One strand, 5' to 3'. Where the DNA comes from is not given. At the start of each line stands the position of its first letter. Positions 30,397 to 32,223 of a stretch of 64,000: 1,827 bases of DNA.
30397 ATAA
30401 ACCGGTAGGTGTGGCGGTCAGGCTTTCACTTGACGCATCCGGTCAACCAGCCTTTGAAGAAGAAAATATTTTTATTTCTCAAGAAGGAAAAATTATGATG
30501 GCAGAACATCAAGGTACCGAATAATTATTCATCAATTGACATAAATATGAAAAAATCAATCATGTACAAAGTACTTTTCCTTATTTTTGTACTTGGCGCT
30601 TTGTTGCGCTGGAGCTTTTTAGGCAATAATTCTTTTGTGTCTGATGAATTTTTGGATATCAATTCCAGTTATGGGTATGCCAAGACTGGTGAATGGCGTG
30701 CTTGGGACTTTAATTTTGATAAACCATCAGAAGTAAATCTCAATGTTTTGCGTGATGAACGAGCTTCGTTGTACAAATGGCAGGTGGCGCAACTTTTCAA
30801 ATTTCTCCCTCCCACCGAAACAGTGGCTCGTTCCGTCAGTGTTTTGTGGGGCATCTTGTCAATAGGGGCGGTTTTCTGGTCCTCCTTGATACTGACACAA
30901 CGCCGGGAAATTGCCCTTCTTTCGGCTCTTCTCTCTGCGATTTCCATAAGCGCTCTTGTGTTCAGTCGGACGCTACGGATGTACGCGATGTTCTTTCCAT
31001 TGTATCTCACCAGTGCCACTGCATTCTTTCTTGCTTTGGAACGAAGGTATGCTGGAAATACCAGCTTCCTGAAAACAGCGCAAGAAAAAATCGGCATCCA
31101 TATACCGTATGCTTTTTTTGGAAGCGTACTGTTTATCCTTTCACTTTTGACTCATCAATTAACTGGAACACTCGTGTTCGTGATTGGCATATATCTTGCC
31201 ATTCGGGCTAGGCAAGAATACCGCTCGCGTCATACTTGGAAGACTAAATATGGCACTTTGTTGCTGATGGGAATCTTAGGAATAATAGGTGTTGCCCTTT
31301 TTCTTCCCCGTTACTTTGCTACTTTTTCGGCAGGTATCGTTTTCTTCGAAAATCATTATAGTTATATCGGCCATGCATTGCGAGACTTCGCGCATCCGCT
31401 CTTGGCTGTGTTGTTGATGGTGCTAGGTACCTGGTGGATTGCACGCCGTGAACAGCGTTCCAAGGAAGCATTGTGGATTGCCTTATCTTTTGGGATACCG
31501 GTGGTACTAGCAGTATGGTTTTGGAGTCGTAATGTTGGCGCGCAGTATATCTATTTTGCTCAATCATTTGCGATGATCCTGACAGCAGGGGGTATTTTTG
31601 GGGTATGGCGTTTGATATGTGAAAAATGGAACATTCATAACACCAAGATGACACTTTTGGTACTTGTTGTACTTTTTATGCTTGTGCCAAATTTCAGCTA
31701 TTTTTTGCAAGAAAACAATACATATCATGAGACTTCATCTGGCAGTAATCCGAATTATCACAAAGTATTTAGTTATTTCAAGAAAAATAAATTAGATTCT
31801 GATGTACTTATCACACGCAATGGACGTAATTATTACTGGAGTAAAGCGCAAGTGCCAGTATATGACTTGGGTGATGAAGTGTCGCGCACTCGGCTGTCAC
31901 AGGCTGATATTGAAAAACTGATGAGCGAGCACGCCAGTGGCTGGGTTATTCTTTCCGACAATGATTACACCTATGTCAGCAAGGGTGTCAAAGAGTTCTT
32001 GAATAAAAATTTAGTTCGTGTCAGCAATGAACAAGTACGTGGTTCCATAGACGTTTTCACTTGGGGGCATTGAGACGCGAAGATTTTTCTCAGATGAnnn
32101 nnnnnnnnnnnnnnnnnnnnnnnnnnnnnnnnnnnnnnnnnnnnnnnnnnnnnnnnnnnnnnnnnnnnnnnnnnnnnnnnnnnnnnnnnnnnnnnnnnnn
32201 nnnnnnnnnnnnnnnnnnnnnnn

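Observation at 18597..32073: Tandem expansion of ArnT/PMT-like GT-C membrane glycosyltransferases in at least three sequence subfamilies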

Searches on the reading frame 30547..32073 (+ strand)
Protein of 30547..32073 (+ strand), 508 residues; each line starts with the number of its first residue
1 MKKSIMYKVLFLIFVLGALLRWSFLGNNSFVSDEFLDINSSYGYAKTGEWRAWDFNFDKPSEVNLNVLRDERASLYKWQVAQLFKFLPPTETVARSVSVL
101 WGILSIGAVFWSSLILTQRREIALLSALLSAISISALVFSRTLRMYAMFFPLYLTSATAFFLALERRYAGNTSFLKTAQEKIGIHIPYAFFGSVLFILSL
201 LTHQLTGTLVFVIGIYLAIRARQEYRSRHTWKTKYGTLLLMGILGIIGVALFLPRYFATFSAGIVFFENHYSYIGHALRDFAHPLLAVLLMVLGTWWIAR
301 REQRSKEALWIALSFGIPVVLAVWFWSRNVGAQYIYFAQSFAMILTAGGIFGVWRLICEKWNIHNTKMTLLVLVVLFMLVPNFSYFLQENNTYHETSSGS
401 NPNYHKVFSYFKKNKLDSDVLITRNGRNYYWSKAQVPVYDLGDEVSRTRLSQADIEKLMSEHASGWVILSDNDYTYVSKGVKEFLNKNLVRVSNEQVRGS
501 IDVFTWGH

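Call 3: search_protein_families(library=pfam, proteins=[window:30547-32073:+], max_evalue=0.01)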
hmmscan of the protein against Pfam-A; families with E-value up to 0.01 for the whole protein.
window:30547-32073:+ (508 aa): 0 families

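Call 4: search_protein_families(library=ncbifam, proteins=[window:30547-32073:+], max_evalue=0.01)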
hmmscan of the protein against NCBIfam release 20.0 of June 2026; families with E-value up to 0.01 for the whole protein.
window:30547-32073:+ (508 aa): 0 families

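Call 14: search_solved_structures(query=window:30547-32073:+, max_evalue=10)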
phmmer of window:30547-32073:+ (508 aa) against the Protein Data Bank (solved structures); distinct sequences matched with E-value up to 10: 2.
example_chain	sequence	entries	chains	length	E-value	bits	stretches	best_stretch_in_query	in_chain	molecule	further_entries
1iuf_A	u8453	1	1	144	1.1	11.5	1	38-102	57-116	centromere abp1 protein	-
7o9f_A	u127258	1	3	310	1.9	10.6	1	434-481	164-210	Signal recognition particle protein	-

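Call 21: find_homologous_proteins(query=window:30547-32073:+)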
Query window:30547-32073:+ (508 aa): 359 proteins with E <= 0.001 among 8000 candidates; the best 120 are listed.
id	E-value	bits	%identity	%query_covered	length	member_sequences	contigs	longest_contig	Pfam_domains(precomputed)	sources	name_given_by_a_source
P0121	0.0e+0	1128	100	99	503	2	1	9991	-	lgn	-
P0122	6.7e-231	786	66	100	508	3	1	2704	-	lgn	-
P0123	1.0e-229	782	66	100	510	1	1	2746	-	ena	-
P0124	5.0e-227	773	65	98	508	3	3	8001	-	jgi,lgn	jgi:hypothetical protein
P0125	1.2e-226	772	66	100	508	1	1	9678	-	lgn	-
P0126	2.0e-226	771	65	100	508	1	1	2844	-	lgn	-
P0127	2.5e-226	771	65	100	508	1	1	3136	-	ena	-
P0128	8.7e-223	759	65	100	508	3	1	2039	-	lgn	-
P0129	1.0e-220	752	64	100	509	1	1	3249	-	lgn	-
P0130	2.4e-220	751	65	97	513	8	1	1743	-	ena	-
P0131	3.5e-220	750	64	97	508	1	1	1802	-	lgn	-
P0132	3.0e-219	747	62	100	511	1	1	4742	-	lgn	-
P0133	6.5e-219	746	64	99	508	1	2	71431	-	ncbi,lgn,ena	ncbi:MAG: hypothetical protein AAB547_00605 [Patescibacteria group bacterium]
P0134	6.6e-219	746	62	100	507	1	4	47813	-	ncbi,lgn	-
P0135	1.8e-217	742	62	98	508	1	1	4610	-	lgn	-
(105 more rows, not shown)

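Call 43: predict_structure(alignment_id=A1)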
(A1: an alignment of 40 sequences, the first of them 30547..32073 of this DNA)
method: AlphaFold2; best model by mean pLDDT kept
length: 508 residues; sequences in the alignment: 40
mean_pLDDT: 82.3   pTM: 0.82
mean pLDDT of the five models: 82.3, 82.2, 79.5, 78.2, 77.4
residues with pLDDT >= 90: 211; 70-90: 208; 50-70: 56; < 50: 33
segments of 3 or more residues with pLDDT < 50: 28-35, 136-143, 389-401, 444-446
pLDDT, mean of each block of 10 residues (from residue 1): 94 91 60 58 87 84 59 74 87 80 90 96 94 57 60 94 92 88 92 92 82 96 91 90 92 85 70 76 90 97 96 92 70 68 95 95 92 92 64 36 75 91 78 83 59 90 90 78 91 74 89
secondary structure, 60 per line:
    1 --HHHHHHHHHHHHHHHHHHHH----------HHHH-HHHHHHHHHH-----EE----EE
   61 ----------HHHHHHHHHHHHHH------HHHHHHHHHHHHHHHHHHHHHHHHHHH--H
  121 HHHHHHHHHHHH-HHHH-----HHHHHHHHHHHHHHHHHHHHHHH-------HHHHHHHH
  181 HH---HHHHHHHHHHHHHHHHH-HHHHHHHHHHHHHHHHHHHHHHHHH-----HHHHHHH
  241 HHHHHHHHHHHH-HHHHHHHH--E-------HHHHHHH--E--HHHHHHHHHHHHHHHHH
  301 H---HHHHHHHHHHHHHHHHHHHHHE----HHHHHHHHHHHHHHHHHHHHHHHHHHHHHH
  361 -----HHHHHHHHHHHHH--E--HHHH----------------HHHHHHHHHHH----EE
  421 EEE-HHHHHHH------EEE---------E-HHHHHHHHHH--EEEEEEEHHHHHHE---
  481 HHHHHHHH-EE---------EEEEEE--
elements in order: H3-22 H33-36 H38-47 H71-84 H91-117 H120-132 H134-137 H143-165 H173-182 H186-202 H204-228 H234-252 H254-261 H272-278 H284-301 H305-325 H331-360 H366-378 H384-387 H404-414 E419-423 H425-431 E438-440 H452-461 E464-470 H471-476 H481-488 E501-506
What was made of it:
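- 30547..32073 (+): C: divergent GT-C glycosyltransferase (508 aa) with no Pfam match of its own. Nearly core gene. AlphaFold model with pLDDT 82 and pTM 0.82 (call 43).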

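Call 46: fold_search(model_id=the predicted structure, library=pdb)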
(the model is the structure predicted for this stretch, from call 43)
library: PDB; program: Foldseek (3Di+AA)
matches with E <= 10: 443; with E <= 0.001: 14
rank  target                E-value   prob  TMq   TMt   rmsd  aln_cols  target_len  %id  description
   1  3wak                  7.0e-07  1.00  0.55  0.36   8.5       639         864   11  Crystal structure of the Archaeoglobus fulgidus oligosaccharyltransferase (O29867_ARCFU) in the apo form (released 2013-10-30)
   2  6gxc_A                5.0e-06  1.00  0.53  0.41   9.2       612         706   11  Bacterial oligosaccharyltransferase PglB in complex with an inhibitory peptide and a reactive lipid-linked oligosaccha (released 2018-11-14)
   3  7e9s_A                7.0e-06  1.00  0.55  0.35   8.4       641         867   10  Archaeal oligosaccharyltransferase AglB from Archaeoglobus fulgidus in complex with an inhibitory peptide and a dolich (released 2021-09-08)
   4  8agc_A                8.0e-06  1.00  0.45  0.36  10.6       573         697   11  Structure of yeast oligosaccharylransferase complex with lipid-linked oligosaccharide and non-acceptor peptide bound (released 2022-12-07)
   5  6ftg_5                8.0e-06  1.00  0.44  0.37  12.4       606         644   11  Subtomogram average of OST-containing ribosome-translocon complexes from canine rough microsomal membranes (released 2018-03-21)
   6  7oci_F                1.6e-05  1.00  0.48  0.40  10.7       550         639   11  Cryo-EM structure of yeast Ost6p containing oligosaccharyltransferase complex (released 2022-02-16)
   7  3rce_A                1.6e-05  1.00  0.49  0.38   8.1       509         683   11  Bacterial oligosaccharyltransferase PglB (released 2011-06-15)
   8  5ogl_A                2.1e-05  1.00  0.54  0.41   9.1       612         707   11  Structure of bacterial oligosaccharyltransferase PglB in complex with an acceptor peptide and an lipid-linked oligosac (released 2017-10-25)
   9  5f15                  2.6e-05  1.00  0.58  0.55   8.5       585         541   10  Crystal Structure of ArnT from Cupriavidus metallidurans bound to Undecaprenyl phosphate (released 2016-02-17)
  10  5ezm                  3.3e-05  1.00  0.53  0.51   9.3       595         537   10  Crystal Structure of ArnT from Cupriavidus metallidurans in the apo state (released 2016-02-17)
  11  7zlh_A                3.3e-05  1.00  0.46  0.38  11.0       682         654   11  Cryo-EM structure of C-mannosyltransferase CeDPY19, in apo state, bound to CMT2-Fab and anti-Fab nanobody (released 2023-01-11)
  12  3waj                  3.8e-05  1.00  0.50  0.35   8.4       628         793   10  Crystal structure of the Archaeoglobus fulgidus oligosaccharyltransferase (O29867_ARCFU) complex with Zn and sulfate (released 2013-10-30)
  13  7zli_A                1.1e-04  1.00  0.44  0.37  11.5       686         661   12  Cryo-EM structure of C-mannosyltransferase CeDPY19, in complex with Dol25-P-Man and bound to CMT2-Fab and anti-Fab nan (released 2023-01-11)
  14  9s6s_A                6.0e-04  1.00  0.49  0.47   9.7       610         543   11  Ternary cryo-EM structure of human ALG9 with Dol25-PP-GlcNAc2Man6, Dol25-P-Man and Fab (released 2026-03-18)
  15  9i5k_A                5.6e-03  1.00  0.46  0.47   9.0       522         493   10  Structure of the Chaetomium thermophilum Pmt4 homodimer (C2 symmetry) (released 2025-12-24)
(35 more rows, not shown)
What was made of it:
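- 30547..32073 (+): The top 16 Foldseek PDB hits are all GT-C enzymes (AglB 7e-07, PglB, STT3, ArnT with TMq 0.58, DPY19, ALG9, Pmt4, AftA), followed by a sharp drop to probability 0.2 or less (call 46).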

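Call 49: search_protein_families(library=pfam, alignment_id=A1, max_evalue=0.1)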
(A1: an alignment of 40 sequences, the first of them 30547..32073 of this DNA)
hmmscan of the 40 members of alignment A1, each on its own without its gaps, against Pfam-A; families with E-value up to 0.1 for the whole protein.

A. member 1, window:30547-32073:+ (508 aa): 1 family
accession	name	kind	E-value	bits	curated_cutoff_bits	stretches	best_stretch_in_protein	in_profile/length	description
PF07666.16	MpPF26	-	0.015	15.8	37.2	1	194-253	3-65/75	M penetrans paralogue family 26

B. families by the number of members that match (of 40 scanned): 11 families
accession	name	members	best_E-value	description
PF13231.12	PMT_2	2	0.006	Dolichyl-phosphate-mannose-protein mannosyltransferase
PF19144.5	DUF5826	1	0.002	Family of unknown function (DUF5826)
PF20237.3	DUF6594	1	0.011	Family of unknown function (DUF6594)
PF22511.2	PBP2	1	0.011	PolB1 Binding Protein 2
PF07666.16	MpPF26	1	0.015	M penetrans paralogue family 26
PF02366.24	PMT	1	0.015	Dolichyl-phosphate-mannose-protein mannosyltransferase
PF14102.11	Caps_synth_CapC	1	0.02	Capsule biosynthesis CapC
PF03647.18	Tmemb_14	1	0.066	Transmembrane proteins 14C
PF12769.12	PNTB_4TM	1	0.07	4TM region of pyridine nucleotide transhydrogenase, mitoch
PF24719.1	Imm33-like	1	0.075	Imm33-like domain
PF18701.6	DUF5641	1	0.082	Family of unknown function (DUF5641)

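Call 74: search_protein_representatives(alignment_id=A1)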
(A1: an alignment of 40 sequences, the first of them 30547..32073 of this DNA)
Query: 40 sequences, 509 profile positions. Proteins with E-value up to 0.001 (for the whole library): 1171; up to 1e-10: 487; up to 1e-30: 94. The best 150 are listed.
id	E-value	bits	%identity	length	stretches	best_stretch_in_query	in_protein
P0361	4.9e-220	748.3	-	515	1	2-508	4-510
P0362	2.1e-177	607.6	-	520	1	7-508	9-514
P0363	6.9e-175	599.3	-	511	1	4-507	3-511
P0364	1.2e-173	595.2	-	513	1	2-508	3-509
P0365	6.7e-169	579.6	-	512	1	2-507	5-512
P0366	3.5e-156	537.6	-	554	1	4-508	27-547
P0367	3.9e-156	537.4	-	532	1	8-509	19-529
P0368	1.3e-155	535.7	-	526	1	11-508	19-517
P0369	2.2e-150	518.5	-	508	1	2-507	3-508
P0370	6.4e-148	510.4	-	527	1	2-507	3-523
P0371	1.1e-147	509.6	-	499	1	13-508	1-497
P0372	5.9e-147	507.2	-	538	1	3-508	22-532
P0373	5.1e-145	500.8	-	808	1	7-507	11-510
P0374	1.8e-139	482.5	-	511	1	2-508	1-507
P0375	3.9e-134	464.9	-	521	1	2-508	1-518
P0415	2.7e-41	158.6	-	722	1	10-507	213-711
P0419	1.7e-39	152.6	-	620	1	11-507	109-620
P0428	5.1e-35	137.9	-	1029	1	8-508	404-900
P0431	8.8e-35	137.1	-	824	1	3-508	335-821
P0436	3.0e-34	135.3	-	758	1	8-505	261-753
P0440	4.0e-33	131.7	-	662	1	8-508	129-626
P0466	5.3e-29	118.0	-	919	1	9-507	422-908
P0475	4.4e-28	115.0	-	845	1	2-507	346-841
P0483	2.0e-27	112.8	-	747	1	7-488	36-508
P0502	3.1e-26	108.9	-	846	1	10-489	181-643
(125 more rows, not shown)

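Call 75: search_protein_families(library=pfam, proteins=[P0415, P0419, P0428, P0431, P0436, P0440, P0466, P0475, P0483, P0502], max_evalue=0.01)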
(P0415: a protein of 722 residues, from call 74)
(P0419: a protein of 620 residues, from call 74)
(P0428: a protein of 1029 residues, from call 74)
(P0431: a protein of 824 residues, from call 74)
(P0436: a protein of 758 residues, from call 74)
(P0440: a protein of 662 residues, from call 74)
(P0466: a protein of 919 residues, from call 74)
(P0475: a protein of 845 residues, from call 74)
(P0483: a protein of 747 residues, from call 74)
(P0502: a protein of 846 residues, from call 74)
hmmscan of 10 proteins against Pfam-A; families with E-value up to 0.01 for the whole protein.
P0415 (722 aa): 0 families

P0419 (620 aa): 2 families
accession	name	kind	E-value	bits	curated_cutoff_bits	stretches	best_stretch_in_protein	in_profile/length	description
PF13231.12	PMT_2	-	0.0012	19.5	26.1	1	169-343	6-155/160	Dolichyl-phosphate-mannose-protein mannosyltransferase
PF02366.24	PMT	-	0.0013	18.8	22.7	1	168-349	65-238/245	Dolichyl-phosphate-mannose-protein mannosyltransferase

P0428 (1029 aa): 2 families
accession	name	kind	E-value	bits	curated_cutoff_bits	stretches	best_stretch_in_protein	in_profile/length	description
PF02366.24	PMT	-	1.2e-05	25.5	22.7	1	467-556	66-155/245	Dolichyl-phosphate-mannose-protein mannosyltransferase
PF13231.12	PMT_2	-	0.00011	22.9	26.1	1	467-558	6-96/160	Dolichyl-phosphate-mannose-protein mannosyltransferase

P0431 (824 aa): 1 family
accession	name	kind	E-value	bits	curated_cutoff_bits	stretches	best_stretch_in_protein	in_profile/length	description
PF13231.12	PMT_2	-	7.5e-08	33.2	26.1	1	403-491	6-93/160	Dolichyl-phosphate-mannose-protein mannosyltransferase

P0436 (758 aa): 1 family
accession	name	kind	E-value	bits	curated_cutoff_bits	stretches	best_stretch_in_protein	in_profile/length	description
PF13231.12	PMT_2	-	9.3e-07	29.6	26.1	1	332-423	7-97/160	Dolichyl-phosphate-mannose-protein mannosyltransferase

P0440 (662 aa): 2 families
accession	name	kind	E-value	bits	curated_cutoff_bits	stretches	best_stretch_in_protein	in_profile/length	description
PF13231.12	PMT_2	-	2e-09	38.3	26.1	1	195-285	9-98/160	Dolichyl-phosphate-mannose-protein mannosyltransferase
PF02366.24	PMT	-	0.0037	17.3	22.7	1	202-345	76-206/245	Dolichyl-phosphate-mannose-protein mannosyltransferase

P0466 (919 aa): 1 family
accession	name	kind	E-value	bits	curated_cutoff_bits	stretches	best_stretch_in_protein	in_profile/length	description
PF13231.12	PMT_2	-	6.5e-08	33.4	26.1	1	485-577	6-101/160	Dolichyl-phosphate-mannose-protein mannosyltransferase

P0475 (845 aa): 1 family
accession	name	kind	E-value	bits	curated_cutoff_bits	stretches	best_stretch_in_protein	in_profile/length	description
PF13231.12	PMT_2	-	3.2e-07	31.1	26.1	1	423-514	7-97/160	Dolichyl-phosphate-mannose-protein mannosyltransferase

P0483 (747 aa): 2 families
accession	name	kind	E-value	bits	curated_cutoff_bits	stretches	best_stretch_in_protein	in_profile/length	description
PF13385.13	Laminin_G_3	-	2.9e-08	34.4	27.6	1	580-717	9-149/151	Concanavalin A-like lectin/glucanases superfamily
PF02210.31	Laminin_G_2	-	0.0024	18.8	22.9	1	629-690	28-87/126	Laminin G domain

P0502 (846 aa): 2 families
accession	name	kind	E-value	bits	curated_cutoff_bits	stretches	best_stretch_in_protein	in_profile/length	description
PF13385.13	Laminin_G_3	-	4.9e-13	49.9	27.6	1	679-815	9-150/151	Concanavalin A-like lectin/glucanases superfamily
PF14099.13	Polysacc_lyase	-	0.0019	18.6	29.9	1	690-805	85-204/210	Polysaccharide lyase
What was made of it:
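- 30547..32073 (+): Distant family members hit PMT_2 above the cut-off (calls 74, 75).
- On Pfam PMT_2 (PF13231) / PMT (PF02366): Only 2 of 40 C-family members reach PMT_2 at E 0.006 (call 49), but more distant C relatives pass the cut-off (call 75).
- Distant C-family relatives hit PMT_2 (calls 74, 75).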
